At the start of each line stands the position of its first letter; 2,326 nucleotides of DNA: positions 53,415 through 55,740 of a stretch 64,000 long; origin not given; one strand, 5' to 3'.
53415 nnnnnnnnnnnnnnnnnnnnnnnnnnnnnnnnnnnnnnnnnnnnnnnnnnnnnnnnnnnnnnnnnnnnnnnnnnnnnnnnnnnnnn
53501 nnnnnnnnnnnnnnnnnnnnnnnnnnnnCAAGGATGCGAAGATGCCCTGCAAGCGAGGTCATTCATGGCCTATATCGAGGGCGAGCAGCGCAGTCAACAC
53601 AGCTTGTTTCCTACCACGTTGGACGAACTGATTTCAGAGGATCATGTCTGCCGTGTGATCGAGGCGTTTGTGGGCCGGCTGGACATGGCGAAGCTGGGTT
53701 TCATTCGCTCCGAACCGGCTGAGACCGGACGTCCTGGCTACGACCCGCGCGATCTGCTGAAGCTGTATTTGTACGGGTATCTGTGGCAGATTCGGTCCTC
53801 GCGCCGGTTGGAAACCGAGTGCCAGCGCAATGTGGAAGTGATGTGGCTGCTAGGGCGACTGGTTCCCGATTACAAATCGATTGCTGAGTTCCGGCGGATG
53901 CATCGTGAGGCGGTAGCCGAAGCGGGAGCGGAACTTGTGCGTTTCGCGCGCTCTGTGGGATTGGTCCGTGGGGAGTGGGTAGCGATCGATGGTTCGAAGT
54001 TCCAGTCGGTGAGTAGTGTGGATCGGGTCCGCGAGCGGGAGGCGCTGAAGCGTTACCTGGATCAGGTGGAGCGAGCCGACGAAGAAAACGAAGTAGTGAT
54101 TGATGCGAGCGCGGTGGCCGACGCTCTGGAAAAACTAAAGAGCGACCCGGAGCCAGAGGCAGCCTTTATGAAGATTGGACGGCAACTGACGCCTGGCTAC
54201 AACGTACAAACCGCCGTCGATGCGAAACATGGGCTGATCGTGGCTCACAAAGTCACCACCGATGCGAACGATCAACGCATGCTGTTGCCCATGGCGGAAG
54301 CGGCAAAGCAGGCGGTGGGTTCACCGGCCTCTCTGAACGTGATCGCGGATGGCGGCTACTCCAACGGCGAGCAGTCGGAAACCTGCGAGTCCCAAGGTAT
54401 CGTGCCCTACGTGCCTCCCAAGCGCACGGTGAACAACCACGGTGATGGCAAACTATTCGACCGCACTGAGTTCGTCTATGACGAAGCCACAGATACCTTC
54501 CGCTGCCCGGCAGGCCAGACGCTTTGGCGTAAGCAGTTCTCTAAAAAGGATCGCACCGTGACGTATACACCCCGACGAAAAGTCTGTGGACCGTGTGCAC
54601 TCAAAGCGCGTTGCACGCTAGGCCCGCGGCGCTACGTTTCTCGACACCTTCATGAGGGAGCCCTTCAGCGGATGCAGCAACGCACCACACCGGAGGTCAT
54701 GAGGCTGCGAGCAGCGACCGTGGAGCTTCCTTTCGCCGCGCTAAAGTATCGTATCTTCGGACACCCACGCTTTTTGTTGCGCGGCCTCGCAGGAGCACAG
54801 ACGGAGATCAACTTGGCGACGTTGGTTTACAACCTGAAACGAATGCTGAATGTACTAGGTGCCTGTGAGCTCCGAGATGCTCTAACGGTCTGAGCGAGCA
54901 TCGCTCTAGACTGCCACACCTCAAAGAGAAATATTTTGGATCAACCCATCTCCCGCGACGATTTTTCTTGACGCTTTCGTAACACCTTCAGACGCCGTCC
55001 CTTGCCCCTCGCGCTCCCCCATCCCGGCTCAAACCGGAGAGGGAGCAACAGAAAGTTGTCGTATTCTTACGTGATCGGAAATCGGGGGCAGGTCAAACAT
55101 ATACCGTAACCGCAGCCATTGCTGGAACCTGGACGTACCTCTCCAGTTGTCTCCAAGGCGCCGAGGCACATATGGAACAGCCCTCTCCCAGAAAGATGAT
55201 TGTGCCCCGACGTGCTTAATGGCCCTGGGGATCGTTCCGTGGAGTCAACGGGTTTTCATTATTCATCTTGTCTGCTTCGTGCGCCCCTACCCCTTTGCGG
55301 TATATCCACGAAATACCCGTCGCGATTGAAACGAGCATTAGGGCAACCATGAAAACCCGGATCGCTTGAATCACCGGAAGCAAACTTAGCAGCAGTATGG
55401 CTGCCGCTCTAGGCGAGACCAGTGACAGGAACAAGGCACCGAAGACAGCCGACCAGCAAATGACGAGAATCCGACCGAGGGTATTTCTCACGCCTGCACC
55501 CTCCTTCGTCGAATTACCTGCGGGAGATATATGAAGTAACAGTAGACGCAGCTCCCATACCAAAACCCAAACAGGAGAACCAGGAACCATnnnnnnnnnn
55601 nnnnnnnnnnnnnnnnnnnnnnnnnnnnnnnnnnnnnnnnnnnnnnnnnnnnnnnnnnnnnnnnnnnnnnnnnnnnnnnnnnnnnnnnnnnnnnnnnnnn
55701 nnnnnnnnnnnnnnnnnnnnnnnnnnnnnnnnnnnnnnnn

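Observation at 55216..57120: Orphan RHS toxin tip of unassigned family with two membrane-protein partners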

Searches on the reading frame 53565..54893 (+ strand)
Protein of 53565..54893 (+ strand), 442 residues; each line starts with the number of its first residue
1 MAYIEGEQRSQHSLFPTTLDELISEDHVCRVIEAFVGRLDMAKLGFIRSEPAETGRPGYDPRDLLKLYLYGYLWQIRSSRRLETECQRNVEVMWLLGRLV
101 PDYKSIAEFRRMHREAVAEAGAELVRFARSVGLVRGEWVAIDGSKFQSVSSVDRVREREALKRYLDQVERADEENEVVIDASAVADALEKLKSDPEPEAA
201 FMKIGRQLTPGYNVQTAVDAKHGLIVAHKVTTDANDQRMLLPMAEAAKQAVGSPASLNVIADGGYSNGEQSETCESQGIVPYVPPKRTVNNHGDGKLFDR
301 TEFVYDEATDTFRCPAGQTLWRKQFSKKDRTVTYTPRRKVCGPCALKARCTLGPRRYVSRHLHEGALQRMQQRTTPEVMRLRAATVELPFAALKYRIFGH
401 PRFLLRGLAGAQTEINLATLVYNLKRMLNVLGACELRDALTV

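Call 3: search_protein_families(library=pfam, proteins=[window:53565-54893:+], max_evalue=1)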
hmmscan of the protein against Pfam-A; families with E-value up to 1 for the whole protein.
window:53565-54893:+ (442 aa): 5 families
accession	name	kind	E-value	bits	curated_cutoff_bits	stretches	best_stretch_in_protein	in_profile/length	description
PF05598.16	DUF772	-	6.2e-17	61.8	23.1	1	55-115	1-66/74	Transposase domain (DUF772)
PF01609.27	DDE_Tnp_1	-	1.3e-15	58.2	23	1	201-424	26-200/200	Transposase DDE domain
PF13751.12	DDE_Tnp_1_6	-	4.2e-12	46.9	25.1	1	314-428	2-125/125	Transposase DDE domain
PF06761.17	IcmF-related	-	0.062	13.2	27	1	155-229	112-193/308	Intracellular multiplication and human macrophage-killing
PF20547.3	DUF6761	-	0.087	13.4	27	1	63-91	29-57/82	Family of unknown function (DUF6761)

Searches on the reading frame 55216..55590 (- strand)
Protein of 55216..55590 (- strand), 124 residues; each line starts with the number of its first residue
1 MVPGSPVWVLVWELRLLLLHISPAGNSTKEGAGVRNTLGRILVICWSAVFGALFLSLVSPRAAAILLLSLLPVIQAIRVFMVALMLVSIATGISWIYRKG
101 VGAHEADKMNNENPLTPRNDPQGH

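Call 3: search_protein_families(library=pfam, proteins=[window:55216-55590:-], max_evalue=1)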
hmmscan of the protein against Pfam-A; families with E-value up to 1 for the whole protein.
window:55216-55590:- (124 aa): 2 families
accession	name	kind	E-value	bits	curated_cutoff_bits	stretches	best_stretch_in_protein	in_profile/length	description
PF12679.13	ABC2_membrane_2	-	0.15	11.7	27.2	1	37-99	117-180/283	ABC-2 family transporter protein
PF02660.20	G3P_acyltransf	-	0.47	11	24.1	1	15-91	72-149/164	Glycerol-3-phosphate acyltransferase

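Call 4: search_protein_families(library=ncbifam, proteins=[window:55216-55590:-], max_evalue=1)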
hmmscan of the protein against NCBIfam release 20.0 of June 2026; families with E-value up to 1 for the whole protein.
window:55216-55590:- (124 aa): 2 families
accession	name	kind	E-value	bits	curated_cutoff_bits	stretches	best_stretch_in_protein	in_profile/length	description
NF052561.1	PIPSynBT1523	equivalog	0.015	15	350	1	33-98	153-216/232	hypothetical protein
TIGR03797.1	NHLM_micro_ABC2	equivalog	0.093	11.2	709.4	1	34-92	131-188/686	NHLP bacteriocin export ABC transporter permease/ATPase subunit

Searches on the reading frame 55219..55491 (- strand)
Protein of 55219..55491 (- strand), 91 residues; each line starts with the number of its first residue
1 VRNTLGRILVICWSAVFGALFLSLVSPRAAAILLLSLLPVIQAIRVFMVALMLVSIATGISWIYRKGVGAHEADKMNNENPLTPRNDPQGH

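Call 73: find_homologous_proteins(query=A6, max_evalue=0.001)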
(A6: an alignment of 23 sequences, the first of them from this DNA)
Query A6 (23 sequences) (91 aa, profile of the alignment): 4 proteins with E <= 0.001 among 8000 candidates.
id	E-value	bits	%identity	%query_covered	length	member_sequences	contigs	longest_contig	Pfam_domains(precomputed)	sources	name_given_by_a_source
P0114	7.8e-20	88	23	77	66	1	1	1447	-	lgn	-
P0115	6.4e-16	76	98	100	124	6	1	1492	-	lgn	-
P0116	1.8e-13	68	27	70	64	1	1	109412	-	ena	-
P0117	2.2e-12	65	-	-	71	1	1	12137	-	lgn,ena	-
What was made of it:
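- Tried and rejected: Hydrophobic-word candidates swamped it and only 4 hits were returned (call 73).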
